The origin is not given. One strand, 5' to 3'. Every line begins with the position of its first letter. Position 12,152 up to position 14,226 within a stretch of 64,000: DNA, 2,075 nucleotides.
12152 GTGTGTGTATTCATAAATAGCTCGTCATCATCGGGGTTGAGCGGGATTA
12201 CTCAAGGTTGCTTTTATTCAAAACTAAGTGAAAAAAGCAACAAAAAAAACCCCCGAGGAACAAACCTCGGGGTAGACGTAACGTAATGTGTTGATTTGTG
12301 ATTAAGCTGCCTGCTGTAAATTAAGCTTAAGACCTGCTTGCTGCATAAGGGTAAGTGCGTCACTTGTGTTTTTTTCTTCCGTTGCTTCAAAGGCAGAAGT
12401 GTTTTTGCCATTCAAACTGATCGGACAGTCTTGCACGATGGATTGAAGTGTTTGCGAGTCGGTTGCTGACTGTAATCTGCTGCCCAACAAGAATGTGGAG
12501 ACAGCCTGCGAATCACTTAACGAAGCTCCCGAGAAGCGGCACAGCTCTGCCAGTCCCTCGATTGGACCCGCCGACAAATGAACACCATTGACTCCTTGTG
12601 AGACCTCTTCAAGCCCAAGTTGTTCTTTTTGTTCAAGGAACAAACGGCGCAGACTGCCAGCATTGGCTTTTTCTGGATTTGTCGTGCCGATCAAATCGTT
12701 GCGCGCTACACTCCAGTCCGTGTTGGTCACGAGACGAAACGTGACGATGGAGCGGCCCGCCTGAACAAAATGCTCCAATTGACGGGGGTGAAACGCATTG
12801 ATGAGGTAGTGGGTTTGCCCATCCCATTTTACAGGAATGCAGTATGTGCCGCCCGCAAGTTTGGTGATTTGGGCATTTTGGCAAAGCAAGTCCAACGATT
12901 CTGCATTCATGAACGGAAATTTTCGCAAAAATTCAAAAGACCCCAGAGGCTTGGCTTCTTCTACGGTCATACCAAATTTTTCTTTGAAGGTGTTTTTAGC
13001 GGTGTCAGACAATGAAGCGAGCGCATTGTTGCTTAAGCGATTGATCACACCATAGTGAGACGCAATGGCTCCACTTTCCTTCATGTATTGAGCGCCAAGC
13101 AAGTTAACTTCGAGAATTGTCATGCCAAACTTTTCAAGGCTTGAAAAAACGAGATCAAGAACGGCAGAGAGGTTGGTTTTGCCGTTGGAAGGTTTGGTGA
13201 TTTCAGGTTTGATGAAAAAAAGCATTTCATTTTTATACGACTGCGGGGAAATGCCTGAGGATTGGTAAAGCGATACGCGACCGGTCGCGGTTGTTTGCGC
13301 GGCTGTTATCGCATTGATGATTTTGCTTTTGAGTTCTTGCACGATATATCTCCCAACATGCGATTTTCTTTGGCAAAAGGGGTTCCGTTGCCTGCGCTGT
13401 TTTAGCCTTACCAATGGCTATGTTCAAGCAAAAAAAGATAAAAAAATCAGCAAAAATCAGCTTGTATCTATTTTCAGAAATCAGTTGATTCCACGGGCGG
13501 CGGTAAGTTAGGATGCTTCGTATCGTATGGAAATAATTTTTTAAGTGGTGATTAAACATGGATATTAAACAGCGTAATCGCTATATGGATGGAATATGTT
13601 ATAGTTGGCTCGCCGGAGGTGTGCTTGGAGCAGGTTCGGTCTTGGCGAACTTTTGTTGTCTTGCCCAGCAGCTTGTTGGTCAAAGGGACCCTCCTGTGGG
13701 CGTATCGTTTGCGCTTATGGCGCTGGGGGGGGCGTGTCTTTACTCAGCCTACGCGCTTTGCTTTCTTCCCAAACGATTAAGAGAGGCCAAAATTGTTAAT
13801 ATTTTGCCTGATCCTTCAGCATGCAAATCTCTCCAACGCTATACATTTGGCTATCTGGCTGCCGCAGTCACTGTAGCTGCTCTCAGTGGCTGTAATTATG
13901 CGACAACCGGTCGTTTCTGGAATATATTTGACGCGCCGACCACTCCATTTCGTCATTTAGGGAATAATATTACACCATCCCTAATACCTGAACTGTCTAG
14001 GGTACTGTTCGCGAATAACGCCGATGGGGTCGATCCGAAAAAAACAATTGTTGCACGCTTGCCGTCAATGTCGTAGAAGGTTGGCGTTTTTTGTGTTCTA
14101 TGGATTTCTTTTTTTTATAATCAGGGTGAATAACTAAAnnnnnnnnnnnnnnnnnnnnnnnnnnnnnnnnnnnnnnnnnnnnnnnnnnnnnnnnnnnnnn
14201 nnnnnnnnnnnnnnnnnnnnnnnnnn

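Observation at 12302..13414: Expanded, diverged nucleoside-diphosphate-kinase-fold protein (300+ aa) in a small variable region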

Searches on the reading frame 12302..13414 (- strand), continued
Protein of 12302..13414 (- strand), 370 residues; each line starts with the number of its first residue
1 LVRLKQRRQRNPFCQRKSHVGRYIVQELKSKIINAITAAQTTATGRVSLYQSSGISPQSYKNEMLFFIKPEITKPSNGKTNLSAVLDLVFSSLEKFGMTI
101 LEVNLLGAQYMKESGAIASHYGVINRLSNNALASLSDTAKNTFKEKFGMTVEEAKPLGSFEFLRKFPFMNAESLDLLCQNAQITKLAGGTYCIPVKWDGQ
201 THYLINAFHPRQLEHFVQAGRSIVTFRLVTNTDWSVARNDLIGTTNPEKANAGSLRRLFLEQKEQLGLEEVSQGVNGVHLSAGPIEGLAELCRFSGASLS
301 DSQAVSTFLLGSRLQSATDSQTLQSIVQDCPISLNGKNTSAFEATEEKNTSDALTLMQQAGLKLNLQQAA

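Call 74: predict_structure(alignment_id=A3)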
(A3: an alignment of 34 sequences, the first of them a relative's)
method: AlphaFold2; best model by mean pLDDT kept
length: 209 residues; sequences in the alignment: 34
mean_pLDDT: 96.2   pTM: 0.88
mean pLDDT of the five models: 96.2, 96.0, 96.0, 94.7, 92.3
residues with pLDDT >= 90: 198; 70-90: 9; 50-70: 2; < 50: 0
segments of 3 or more residues with pLDDT < 50: none
pLDDT, mean of each block of 10 residues (from residue 1): 92 97 98 98 98 94 98 98 94 97 98 95 97 98 97 96 97 94 97 98 89
secondary structure, 60 per line:
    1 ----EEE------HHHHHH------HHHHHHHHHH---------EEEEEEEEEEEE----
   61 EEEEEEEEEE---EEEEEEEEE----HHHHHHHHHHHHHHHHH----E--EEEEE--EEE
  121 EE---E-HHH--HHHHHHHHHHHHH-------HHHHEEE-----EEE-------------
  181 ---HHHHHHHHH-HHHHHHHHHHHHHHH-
elements in order: E5-7 H14-19 H26-35 E45-56 E61-70 E74-82 H87-103 E111-115 E118-122 H133-145 H153-156 E157-159 E165-167 H184-192 H194-208

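Call 77: find_encoding_contigs(protein=P0128, flank=8000, max_places=2)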
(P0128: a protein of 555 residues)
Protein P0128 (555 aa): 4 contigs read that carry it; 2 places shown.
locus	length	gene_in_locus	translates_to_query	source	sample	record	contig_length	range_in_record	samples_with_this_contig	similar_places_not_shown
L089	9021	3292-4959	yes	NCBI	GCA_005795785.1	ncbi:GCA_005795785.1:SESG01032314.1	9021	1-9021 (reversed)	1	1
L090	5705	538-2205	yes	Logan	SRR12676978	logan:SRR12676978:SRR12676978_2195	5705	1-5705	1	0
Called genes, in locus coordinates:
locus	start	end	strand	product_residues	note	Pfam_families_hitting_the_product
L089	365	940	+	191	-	-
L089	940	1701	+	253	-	-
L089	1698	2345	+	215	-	PF00303:Thymidylat_synt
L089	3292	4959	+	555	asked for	-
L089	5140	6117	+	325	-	PF13353:Fer4_12 (faint), PF04055:Radical_SAM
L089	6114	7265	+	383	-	-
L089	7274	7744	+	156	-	-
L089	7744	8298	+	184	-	PF01928:CYTH (weak)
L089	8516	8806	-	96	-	-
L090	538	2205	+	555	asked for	-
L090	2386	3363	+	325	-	PF13353:Fer4_12 (faint), PF04055:Radical_SAM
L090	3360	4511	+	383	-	-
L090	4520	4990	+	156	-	-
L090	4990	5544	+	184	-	PF01928:CYTH (weak)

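Call 78: find_encoding_contigs(protein=P0215, flank=8000, max_places=2)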
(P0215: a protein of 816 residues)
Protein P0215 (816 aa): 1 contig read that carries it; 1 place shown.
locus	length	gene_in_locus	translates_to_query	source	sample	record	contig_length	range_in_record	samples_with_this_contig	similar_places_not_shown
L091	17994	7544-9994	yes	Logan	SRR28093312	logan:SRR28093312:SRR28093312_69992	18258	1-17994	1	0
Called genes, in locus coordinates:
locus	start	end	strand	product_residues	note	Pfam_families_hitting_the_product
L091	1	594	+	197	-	?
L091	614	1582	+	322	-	PF03255:ACCA, PF01039:Carboxyl_trans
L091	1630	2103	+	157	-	PF13527:Acetyltransf_9, PF13673:Acetyltransf_10, PF00583:Acetyltransf_1, PF13508:Acetyltransf_7, PF14542:Acetyltransf_CG (weak)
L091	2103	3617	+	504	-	PF00924:MS_channel_2nd, PF21082:MS_channel_3rd, PF00027:cNMP_binding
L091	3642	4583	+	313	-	PF01479:S4 (weak), PF00849:PseudoU_synth_2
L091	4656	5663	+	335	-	PF01555:N6_N4_Mtase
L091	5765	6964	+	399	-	PF00515:TPR_1 (faint), PF07719:TPR_2 (faint), PF13431:TPR_17 (faint), PF13424:TPR_12 (weak)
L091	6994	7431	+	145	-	PF13279:4HBT_2, PF03061:4HBT (weak)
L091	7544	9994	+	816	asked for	PF00334:NDK (faint)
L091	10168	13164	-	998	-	-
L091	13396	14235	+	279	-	PF10108:DNA_pol_B_exo2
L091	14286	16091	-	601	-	PF19576:Acyltransf_2, PF13444:Acetyltransf_5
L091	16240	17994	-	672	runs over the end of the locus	?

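Call 79: search_protein_families(library=padloc, proteins=[L089:365-940:+, L089:940-1701:+, L089:1698-2345:+, L089:5140-6117:+, L089:6114-7265:+, L089:7274-7744:+, L089:7744-8298:+, L020:9142-9750:+, L020:9728-10360:+], max_evalue=0.01)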
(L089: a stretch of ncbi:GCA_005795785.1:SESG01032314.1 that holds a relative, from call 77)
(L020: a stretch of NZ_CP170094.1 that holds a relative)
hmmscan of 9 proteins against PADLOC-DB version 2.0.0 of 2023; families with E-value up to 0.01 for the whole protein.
L089:365-940:+ (191 aa): 0 families

L089:940-1701:+ (253 aa): 0 families

L089:1698-2345:+ (215 aa): 0 families

L089:5140-6117:+ (325 aa): 3 families
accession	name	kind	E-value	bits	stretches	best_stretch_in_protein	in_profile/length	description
PDLC02903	pVip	-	1.4e-13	48.9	1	12-212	4-187/257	Viperins not associated with kinases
PDLC02904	pVip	-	7.4e-12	43.3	1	14-226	9-205/262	Viperins associated with kinases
PDLC02905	pVip-kinase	-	1.7e-08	32.2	1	16-221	190-394/474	Viperin-kinase fusion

L089:6114-7265:+ (383 aa): 0 families

L089:7274-7744:+ (156 aa): 0 families

L089:7744-8298:+ (184 aa): 0 families

L020:9142-9750:+ (202 aa): 0 families

L020:9728-10360:+ (210 aa): 0 families

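Call 80: search_protein_families(library=ncbifam, proteins=[L089:365-940:+, L089:940-1701:+, L089:1698-2345:+, L089:5140-6117:+, L089:6114-7265:+, L089:7274-7744:+, L089:7744-8298:+, L034:9001-9960:+, L034:9973-11172:+, L034:11159-11983:+], max_evalue=0.01)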
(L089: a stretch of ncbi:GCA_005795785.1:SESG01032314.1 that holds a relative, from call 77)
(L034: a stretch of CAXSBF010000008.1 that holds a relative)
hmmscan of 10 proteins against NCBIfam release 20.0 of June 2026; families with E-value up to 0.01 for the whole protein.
L089:365-940:+ (191 aa): 1 family
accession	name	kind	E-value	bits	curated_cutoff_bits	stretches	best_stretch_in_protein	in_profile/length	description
TIGR00318.1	cyaB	equivalog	3.7e-06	26.9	57.95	1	3-160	3-159/174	class IV adenylate cyclase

L089:940-1701:+ (253 aa): 0 families

L089:1698-2345:+ (215 aa): 7 families
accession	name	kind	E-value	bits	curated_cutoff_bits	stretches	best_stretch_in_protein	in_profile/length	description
TIGR03283.1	thy_syn_methano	equivalog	1.7e-31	109.3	174.55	1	3-198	2-200/201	thymidylate synthase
NF002496.0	PRK01827.1-2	equivalog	2e-10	40.3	325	1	90-209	159-280/318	thymidylate synthase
TIGR03284.1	thym_sym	equivalog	1.2e-09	37.8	108.35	1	90-208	137-257/296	thymidylate synthase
NF002497.0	PRK01827.1-3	equivalog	6.4e-09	35.5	327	1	89-209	104-226/264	thymidylate synthase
NF002495.0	PRK01827.1-1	equivalog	1.2e-08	34.9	327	1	91-213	113-242/279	thymidylate synthase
NF002498.0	PRK01827.1-4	equivalog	1.3e-08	34.5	427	1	89-205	118-236/283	thymidylate synthase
NF002499.0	PRK01827.1-5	equivalog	0.0023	17.2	405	1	89-208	104-225/264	thymidylate synthase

L089:5140-6117:+ (325 aa): 54 families (the best 25 are shown)
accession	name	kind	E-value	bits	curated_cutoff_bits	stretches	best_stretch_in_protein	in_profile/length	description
TIGR04053.2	TIGR04053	equivalog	7.5e-24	84.7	395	1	13-225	13-219/366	TIGR04053 family radical SAM/SPASM domain-containing protein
TIGR04055.1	rSAM_NirJ2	equivalog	7.4e-23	81.6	500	1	17-207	9-191/326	putative heme d1 biosynthesis radical SAM protein NirJ2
TIGR04545.1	rSAM_ahbD_hemeb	equivalog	1.7e-22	80.3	500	1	12-245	4-230/339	heme b synthase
TIGR04054.1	rSAM_NirJ1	equivalog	2e-20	72.8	650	1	14-197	42-216/387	putative heme d1 biosynthesis radical SAM protein NirJ1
TIGR02668.1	moaA_archaeal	equivalog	6.4e-20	71.3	325.25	1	5-295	7-298/303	GTP 3',8-cyclase MoaA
TIGR04051.1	rSAM_NirJ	equivalog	2.8e-18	66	515.45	1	13-199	7-184/354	heme d1 biosynthesis radical SAM protein NirJ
TIGR04546.1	rSAM_ahbC_deAc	equivalog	1.2e-17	63.8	650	1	12-197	43-219/390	12,18-didecarboxysiroheme deacetylase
NF001199.0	PRK00164.2-1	equivalog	1.5e-17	63.7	231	1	5-177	9-174/308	GTP 3',8-cyclase MoaA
TIGR02666.1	moaA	equivalog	2e-16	59.9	284.05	1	7-309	9-320/336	GTP 3',8-cyclase MoaA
TIGR02109.1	PQQ_syn_pqqE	equivalog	2.7e-16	59.5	381.35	1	10-291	9-283/358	pyrroloquinoline quinone biosynthesis protein PqqE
TIGR03977.1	rSAM_pair_HxsC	equivalog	2.8e-16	59.3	267.9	1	11-227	28-241/292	His-Xaa-Ser system radical SAM maturase HxsC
NF050035.1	rSAM_WgK_link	exception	3.3e-16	59.2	650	1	14-223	15-215/367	radical SAM/SPASM peptide maturase WgkB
TIGR04317.1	W_rSAM_matur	equivalog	1.1e-15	57.7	380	1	7-266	3-257/349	tungsten cofactor oxidoreductase radical SAM maturase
TIGR03962.1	mycofact_rSAM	equivalog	9e-15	54.7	265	1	10-208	14-202/339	mycofactocin radical SAM maturase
TIGR04303.1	GeoRSP_rSAM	equivalog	7.6e-14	52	400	1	17-216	14-202/325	GeoRSP system radical SAM/SPASM protein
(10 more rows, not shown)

L089:6114-7265:+ (383 aa): 0 families

L089:7274-7744:+ (156 aa): 0 families

L089:7744-8298:+ (184 aa): 1 family
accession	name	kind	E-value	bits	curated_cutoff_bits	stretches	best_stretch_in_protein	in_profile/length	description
TIGR00318.1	cyaB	equivalog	5.9e-07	29.5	57.95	1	1-151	1-159/174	class IV adenylate cyclase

L034:9001-9960:+ (319 aa): 7 families
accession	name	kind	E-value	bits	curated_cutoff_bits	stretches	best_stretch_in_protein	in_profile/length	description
TIGR03283.1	thy_syn_methano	equivalog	2e-21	76.4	174.55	1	6-218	5-200/201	thymidylate synthase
NF002497.0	PRK01827.1-3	equivalog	9e-14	51.4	327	1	65-221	56-218/264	thymidylate synthase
NF002499.0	PRK01827.1-5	equivalog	1.8e-11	43.8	405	1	13-220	4-217/264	thymidylate synthase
TIGR03284.1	thym_sym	equivalog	5.1e-11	42.3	108.35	1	93-221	119-250/296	thymidylate synthase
NF002496.0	PRK01827.1-2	equivalog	3.8e-10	39.3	325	1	94-220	142-271/318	thymidylate synthase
NF002495.0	PRK01827.1-1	equivalog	1.2e-06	28.3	327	1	93-221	102-230/279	thymidylate synthase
NF002498.0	PRK01827.1-4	equivalog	3.5e-06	26.5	427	1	103-217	113-228/283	thymidylate synthase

L034:9973-11172:+ (399 aa): 0 families

L034:11159-11983:+ (274 aa): 1 family
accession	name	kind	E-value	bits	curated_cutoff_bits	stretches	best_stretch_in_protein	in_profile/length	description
TIGR00318.1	cyaB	equivalog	6.7e-07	29.3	57.95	1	133-233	48-139/174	class IV adenylate cyclase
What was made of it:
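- Tried and rejected: Viperin reading of the radical-SAM neighbour was rejected as unproven, because generic rSAM families score better (calls 79, 80).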

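Call 83: fold_search(model_id=the predicted structure, library=viral)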
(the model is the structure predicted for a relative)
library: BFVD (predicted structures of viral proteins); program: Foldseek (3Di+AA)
matches with E <= 10: 531; with E <= 0.001: 0
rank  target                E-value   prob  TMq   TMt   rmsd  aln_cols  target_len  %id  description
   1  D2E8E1                2.3e-03  1.00  0.34  0.65   3.0       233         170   12  (no name in the UniProt tables at hand)
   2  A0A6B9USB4            1.3e-02  1.00  0.30  0.67   8.9       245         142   12  (no name in the UniProt tables at hand)
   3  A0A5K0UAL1            2.4e-01  0.28  0.25  0.13  14.1       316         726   11  Glycosyltransferase [Yasminevirus sp. GU-2018]
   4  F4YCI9                3.1e-01  0.14  0.12  0.28  11.1       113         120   12  (no name in the UniProt tables at hand)
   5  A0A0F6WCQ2            3.7e-01  0.06  0.10  0.13  21.5       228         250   10  RelA/SpoT family protein [Sinorhizobium phage phiN3]
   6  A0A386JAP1            5.1e-01  0.08  0.07  0.14  21.1       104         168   10  Uncharacterized protein [Heliothis virescens ascovirus 3h]
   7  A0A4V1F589            6.4e-01  0.06  0.10  0.07  16.9       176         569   11  PIIIa [White sturgeon adenovirus 1]
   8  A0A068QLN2            6.7e-01  0.08  0.09  0.12  18.8        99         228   12  Uncharacterized protein [Armadillidium vulgare iridescent virus]
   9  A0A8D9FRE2            7.1e-01  0.01  0.09  0.10  21.2       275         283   13  Uncharacterized protein [uncultured marine phage]
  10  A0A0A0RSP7            7.5e-01  0.06  0.09  0.15  22.6       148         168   11  DNA-binding protein [Bacillus phage Moonbeam]
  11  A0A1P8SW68            7.5e-01  0.06  0.10  0.07  17.3       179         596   12  PIIIb capsid protein [psittacine adenovirus 4]
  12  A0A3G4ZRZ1            7.9e-01  0.05  0.06  0.07  12.4        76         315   13  Putative sensor histidine kinase [Dasosvirus sp.]
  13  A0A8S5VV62            8.4e-01  0.21  0.10  0.35   5.8        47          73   17  (no name in the UniProt tables at hand)
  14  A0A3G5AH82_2          8.4e-01  0.02  0.12  0.04  30.7       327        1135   10  DNA-directed RNA polymerase subunit [Sylvanvirus sp.]
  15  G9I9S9                8.8e-01  0.02  0.09  0.12  19.4       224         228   11  (no name in the UniProt tables at hand)
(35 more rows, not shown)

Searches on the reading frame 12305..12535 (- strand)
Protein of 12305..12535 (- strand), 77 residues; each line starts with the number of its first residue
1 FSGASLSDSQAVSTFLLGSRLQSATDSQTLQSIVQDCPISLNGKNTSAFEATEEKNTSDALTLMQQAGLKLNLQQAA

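Call 93: search_solved_structures(query=A4, max_evalue=10)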
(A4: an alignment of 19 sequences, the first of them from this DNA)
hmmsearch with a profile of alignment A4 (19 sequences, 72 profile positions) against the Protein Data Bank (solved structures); distinct sequences matched with E-value up to 10: 3.
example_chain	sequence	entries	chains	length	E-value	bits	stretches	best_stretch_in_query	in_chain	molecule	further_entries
8u0j_A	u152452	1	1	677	1.1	12.6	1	50-67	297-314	DdmE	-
8u3k_E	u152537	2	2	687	1.2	12.6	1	50-67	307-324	DdmE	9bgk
9ezy_B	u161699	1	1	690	1.2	12.6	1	50-67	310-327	Vibrio cholerae DdmE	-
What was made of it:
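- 12305..12529 (-): Family-specific C-terminal domain (residues 272-346): helices plus a β-hairpin, with invariant T321-E322 (the 'TEE' motif). Its profile finds no relative among solved structures by sequence (call 93).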

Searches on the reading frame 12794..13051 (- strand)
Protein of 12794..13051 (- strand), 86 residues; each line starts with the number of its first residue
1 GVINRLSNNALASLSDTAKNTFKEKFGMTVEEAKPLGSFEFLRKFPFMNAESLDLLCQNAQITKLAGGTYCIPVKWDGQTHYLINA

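Call 94: search_solved_structures(query=A5, max_evalue=10)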
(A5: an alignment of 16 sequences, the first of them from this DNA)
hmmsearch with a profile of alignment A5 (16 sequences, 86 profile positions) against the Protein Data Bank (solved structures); distinct sequences matched with E-value up to 10: 2.
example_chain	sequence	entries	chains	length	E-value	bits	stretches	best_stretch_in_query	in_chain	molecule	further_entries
1r2u_A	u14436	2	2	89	0.87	13.5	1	4-34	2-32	troponin C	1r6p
4gjg_A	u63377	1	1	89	1.1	13.1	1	4-34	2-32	Troponin C, slow skeletal and cardiac muscles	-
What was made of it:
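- Tried and rejected: Sequence-profile searches of the insertion and the C-terminal domain against the PDB gave only noise (calls 93, 94).
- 12794..13051 (-): 86-aa insertion (residues 98-183) between αA and α2: a helical bundle plus a three-stranded β element, carrying invariant I100, N101, F119, G134, K161, G165-T166-Y167. Its profile finds no relative among solved structures by sequence (call 94).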

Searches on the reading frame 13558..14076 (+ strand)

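Call 3: search_protein_families(library=pfam, proteins=[window:13558-14076:+], max_evalue=1)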
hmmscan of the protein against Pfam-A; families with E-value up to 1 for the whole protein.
window:13558-14076:+ (172 aa): 1 family
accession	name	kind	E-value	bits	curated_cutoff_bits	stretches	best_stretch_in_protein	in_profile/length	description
PF20898.2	P_T4SS_TraN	-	0.083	13.6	27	1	101-113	4-16/59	P-type Type IV secretion system, TraN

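Call 4: search_protein_families(library=ncbifam, proteins=[window:13558-14076:+], max_evalue=1)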
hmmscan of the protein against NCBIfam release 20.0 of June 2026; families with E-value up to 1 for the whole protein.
window:13558-14076:+ (172 aa): 0 families

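Call 57: search_protein_families(library=padloc, proteins=[window:13558-14076:+], max_evalue=0.01)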
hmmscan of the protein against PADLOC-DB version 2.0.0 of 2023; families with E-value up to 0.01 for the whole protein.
window:13558-14076:+ (172 aa): 0 families
